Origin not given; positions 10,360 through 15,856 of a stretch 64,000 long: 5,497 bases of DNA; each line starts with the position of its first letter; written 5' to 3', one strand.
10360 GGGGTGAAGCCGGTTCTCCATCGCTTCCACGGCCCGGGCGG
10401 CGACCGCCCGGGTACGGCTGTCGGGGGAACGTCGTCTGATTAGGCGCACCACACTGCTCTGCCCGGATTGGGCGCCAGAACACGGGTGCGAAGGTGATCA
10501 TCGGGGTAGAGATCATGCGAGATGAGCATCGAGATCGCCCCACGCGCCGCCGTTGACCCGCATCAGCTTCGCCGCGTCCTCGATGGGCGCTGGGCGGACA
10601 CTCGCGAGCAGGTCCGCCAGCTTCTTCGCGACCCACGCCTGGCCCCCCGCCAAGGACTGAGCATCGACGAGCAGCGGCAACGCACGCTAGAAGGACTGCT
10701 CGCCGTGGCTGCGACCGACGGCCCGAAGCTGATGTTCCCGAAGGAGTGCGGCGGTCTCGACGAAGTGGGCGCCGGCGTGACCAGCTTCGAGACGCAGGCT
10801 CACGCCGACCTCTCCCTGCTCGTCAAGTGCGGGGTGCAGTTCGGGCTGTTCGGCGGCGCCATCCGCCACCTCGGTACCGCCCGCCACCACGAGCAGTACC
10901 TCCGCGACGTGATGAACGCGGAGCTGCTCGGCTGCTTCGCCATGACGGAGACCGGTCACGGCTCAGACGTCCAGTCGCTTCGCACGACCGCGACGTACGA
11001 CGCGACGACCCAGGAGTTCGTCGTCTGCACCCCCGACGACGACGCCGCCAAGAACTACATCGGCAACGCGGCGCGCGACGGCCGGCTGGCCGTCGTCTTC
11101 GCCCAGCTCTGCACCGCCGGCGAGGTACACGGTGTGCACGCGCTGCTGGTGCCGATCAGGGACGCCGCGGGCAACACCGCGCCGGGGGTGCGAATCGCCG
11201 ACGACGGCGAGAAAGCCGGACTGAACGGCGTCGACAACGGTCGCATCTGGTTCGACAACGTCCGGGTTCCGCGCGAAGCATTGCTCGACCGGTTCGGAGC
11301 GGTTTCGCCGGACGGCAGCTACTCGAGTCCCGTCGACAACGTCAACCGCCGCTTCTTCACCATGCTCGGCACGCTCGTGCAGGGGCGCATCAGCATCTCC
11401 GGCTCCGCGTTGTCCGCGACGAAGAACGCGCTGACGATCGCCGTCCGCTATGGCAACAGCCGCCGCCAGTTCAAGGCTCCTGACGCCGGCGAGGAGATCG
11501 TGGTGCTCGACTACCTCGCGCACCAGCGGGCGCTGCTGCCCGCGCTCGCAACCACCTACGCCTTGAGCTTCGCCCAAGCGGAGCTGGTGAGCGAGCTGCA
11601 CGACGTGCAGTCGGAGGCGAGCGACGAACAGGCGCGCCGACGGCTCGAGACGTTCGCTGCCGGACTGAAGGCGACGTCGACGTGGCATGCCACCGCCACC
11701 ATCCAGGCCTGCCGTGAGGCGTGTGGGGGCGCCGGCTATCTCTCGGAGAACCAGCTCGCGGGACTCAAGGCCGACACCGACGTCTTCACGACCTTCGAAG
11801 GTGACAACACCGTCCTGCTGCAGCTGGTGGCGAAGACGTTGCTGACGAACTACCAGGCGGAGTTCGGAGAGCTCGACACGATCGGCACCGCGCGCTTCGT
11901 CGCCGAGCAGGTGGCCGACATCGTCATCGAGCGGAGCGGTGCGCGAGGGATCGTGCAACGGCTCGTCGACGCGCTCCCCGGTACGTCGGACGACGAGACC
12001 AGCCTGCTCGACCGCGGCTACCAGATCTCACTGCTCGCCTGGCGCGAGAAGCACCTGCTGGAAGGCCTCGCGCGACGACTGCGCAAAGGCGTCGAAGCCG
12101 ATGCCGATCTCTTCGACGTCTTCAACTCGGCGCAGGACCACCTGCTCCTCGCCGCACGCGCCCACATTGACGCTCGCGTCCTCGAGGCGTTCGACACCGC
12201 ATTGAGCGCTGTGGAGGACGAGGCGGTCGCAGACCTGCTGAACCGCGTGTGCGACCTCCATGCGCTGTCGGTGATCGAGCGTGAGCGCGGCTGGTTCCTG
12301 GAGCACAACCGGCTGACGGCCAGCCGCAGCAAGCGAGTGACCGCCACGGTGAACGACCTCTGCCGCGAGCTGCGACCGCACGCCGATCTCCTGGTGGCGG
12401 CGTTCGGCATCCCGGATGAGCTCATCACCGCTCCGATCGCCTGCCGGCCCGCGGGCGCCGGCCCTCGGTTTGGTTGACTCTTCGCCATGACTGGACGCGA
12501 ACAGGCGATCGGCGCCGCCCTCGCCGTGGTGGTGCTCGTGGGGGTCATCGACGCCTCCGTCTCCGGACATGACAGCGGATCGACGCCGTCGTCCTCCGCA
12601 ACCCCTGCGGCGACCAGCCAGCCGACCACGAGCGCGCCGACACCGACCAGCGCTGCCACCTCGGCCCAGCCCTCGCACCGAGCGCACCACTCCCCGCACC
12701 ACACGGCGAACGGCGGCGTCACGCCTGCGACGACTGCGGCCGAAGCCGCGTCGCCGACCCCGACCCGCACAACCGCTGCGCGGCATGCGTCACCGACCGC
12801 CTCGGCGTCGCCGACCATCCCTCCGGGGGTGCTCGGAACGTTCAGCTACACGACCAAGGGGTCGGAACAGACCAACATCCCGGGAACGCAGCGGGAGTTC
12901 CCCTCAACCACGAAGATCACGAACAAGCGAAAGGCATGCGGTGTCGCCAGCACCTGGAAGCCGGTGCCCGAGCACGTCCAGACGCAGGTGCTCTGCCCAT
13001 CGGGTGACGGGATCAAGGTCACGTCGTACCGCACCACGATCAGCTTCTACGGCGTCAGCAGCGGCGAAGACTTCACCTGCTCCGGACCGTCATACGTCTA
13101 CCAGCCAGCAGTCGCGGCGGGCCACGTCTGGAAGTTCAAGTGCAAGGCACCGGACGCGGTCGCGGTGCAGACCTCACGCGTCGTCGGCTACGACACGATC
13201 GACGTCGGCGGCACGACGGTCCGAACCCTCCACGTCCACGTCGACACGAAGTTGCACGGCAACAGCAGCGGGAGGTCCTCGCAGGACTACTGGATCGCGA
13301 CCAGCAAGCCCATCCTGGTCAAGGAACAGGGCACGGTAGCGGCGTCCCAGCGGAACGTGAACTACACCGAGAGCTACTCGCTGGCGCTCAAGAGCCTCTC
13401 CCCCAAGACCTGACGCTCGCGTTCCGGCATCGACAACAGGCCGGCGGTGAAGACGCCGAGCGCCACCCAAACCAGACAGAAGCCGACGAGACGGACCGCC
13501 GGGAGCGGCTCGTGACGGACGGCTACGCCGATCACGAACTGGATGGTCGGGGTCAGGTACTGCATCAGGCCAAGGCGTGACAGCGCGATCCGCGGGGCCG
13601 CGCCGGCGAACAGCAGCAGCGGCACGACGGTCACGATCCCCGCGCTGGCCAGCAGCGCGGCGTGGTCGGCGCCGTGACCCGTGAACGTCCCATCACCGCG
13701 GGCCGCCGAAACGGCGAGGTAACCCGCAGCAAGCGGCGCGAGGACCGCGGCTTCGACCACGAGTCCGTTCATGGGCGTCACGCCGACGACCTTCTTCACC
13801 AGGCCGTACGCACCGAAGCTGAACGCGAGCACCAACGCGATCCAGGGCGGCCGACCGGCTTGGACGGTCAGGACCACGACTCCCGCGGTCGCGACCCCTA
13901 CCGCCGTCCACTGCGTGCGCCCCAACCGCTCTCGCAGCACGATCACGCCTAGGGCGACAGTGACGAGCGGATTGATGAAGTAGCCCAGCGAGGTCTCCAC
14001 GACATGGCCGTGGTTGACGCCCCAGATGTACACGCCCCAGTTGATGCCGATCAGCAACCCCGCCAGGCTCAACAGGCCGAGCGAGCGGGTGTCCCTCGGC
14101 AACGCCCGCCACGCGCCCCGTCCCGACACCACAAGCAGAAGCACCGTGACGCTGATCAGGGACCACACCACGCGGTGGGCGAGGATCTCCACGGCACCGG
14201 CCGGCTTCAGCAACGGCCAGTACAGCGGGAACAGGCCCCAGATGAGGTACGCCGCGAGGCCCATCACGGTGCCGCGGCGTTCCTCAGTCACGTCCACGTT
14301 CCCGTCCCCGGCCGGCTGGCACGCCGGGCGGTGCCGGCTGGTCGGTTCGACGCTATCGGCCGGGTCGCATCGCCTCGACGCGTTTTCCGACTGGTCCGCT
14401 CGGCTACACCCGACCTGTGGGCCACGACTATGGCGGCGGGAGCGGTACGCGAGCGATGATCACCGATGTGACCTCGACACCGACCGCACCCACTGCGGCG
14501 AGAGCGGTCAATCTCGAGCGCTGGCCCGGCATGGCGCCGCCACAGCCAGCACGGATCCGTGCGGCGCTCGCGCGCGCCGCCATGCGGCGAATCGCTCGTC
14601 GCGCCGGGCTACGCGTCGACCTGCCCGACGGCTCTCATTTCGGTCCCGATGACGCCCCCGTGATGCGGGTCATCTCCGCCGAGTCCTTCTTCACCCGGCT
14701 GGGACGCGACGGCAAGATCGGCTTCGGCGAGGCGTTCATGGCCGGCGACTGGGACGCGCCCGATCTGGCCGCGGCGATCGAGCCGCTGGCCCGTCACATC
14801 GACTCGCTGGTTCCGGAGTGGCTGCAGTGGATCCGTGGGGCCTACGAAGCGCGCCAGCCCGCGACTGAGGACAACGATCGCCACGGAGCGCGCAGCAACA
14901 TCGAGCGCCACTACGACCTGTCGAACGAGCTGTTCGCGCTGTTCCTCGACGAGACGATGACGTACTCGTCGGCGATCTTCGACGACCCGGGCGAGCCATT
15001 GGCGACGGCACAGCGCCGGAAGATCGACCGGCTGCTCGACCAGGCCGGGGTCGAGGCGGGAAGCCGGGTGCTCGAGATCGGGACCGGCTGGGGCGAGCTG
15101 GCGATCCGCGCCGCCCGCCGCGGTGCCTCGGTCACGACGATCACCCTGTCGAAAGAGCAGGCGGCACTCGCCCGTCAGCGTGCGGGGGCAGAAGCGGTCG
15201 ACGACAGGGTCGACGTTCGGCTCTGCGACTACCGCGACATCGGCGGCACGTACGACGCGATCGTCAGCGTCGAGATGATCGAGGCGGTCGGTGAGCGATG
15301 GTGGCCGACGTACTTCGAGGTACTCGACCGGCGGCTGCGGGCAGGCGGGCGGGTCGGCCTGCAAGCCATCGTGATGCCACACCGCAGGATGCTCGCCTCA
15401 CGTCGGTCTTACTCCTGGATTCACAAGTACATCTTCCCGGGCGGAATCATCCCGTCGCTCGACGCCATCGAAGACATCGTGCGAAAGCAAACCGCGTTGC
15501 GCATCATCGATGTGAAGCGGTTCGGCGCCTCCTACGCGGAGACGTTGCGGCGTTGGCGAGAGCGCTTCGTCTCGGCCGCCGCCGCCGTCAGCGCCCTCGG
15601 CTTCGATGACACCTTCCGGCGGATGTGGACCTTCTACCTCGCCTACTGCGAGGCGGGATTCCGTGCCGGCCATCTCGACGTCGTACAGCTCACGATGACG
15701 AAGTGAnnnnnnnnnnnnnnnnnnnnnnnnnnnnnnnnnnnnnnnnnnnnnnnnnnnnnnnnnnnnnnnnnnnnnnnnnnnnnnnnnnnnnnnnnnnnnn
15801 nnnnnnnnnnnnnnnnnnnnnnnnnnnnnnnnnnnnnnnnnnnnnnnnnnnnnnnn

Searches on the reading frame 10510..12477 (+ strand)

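Call 54: search_protein_families(library=pfam, proteins=[window:10510-12477:+], max_evalue=0.0001)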
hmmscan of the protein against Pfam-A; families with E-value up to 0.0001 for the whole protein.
window:10510-12477:+ (655 aa): 4 families
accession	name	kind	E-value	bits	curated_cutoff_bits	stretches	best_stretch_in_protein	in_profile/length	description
PF22924.1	ACOX_C_alpha1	-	3.1e-46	157.7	27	1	287-445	2-169/169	Acyl-CoA oxidase, C-alpha1 domain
PF01756.24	ACOX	-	1.9e-21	76.9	22.1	1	506-645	6-145/181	Acyl-CoA oxidase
PF02770.24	Acyl-CoA_dh_M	-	1.7e-12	47.8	33.3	1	142-251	1-97/97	Acyl-CoA dehydrogenase, middle domain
PF00441.29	Acyl-CoA_dh_1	-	8.4e-11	42.7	22.4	1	285-444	7-149/150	Acyl-CoA dehydrogenase, C-terminal domain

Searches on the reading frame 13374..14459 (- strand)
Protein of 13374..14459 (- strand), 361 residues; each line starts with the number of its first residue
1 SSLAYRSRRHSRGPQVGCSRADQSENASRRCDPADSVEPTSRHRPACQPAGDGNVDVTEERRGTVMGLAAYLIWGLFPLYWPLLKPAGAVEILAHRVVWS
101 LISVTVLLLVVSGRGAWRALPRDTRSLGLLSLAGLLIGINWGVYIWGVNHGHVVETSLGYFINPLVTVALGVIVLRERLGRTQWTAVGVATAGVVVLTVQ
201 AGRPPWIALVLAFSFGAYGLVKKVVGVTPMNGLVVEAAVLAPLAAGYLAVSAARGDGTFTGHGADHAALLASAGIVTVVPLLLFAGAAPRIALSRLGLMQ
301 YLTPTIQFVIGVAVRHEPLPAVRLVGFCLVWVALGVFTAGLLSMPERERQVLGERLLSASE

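Call 54: search_protein_families(library=pfam, proteins=[window:13374-14459:-], max_evalue=0.0001)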
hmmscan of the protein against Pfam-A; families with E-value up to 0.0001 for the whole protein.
window:13374-14459:- (361 aa): 1 family
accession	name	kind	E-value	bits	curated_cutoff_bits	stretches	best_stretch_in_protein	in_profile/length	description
PF00892.27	EamA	-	8.5e-14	52.4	28.2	1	63-198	3-134/135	EamA-like transporter family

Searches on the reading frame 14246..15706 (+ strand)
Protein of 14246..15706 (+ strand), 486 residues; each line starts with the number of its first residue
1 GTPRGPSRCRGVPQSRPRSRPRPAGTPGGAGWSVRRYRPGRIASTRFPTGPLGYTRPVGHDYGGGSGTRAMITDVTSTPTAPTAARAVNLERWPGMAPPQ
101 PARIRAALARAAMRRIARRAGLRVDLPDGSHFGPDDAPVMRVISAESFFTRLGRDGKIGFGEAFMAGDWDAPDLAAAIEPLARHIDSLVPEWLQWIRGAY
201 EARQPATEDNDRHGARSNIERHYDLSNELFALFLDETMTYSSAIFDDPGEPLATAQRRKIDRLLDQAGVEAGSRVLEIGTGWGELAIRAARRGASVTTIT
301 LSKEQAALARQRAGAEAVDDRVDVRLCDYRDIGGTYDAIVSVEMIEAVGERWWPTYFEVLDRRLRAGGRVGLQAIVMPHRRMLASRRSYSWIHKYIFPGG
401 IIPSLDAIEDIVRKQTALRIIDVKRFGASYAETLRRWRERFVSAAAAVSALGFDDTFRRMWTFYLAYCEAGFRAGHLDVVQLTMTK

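Call 54: search_protein_families(library=pfam, proteins=[window:14246-15706:+], max_evalue=0.0001)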
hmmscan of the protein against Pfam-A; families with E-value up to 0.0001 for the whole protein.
window:14246-15706:+ (486 aa): 6 families
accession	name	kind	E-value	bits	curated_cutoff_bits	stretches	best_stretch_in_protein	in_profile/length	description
PF02353.26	CMAS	-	7.9e-87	291.5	27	1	215-482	6-273/273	Mycolic acid cyclopropane synthetase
PF13649.12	Methyltransf_25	-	1.9e-12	48.2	27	1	275-368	1-97/97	Methyltransferase domain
PF13489.12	Methyltransf_23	-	1.9e-10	41.1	27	1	257-375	6-119/164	Methyltransferase domain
PF08241.18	Methyltransf_11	-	4.4e-09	37.3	21.2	1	276-370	1-93/95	Methyltransferase domain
PF08242.18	Methyltransf_12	-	2.5e-08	35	30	1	276-370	1-98/98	Methyltransferase domain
PF13847.12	Methyltransf_31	-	7.5e-05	22.9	27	0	271-350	3-89/145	Methyltransferase domain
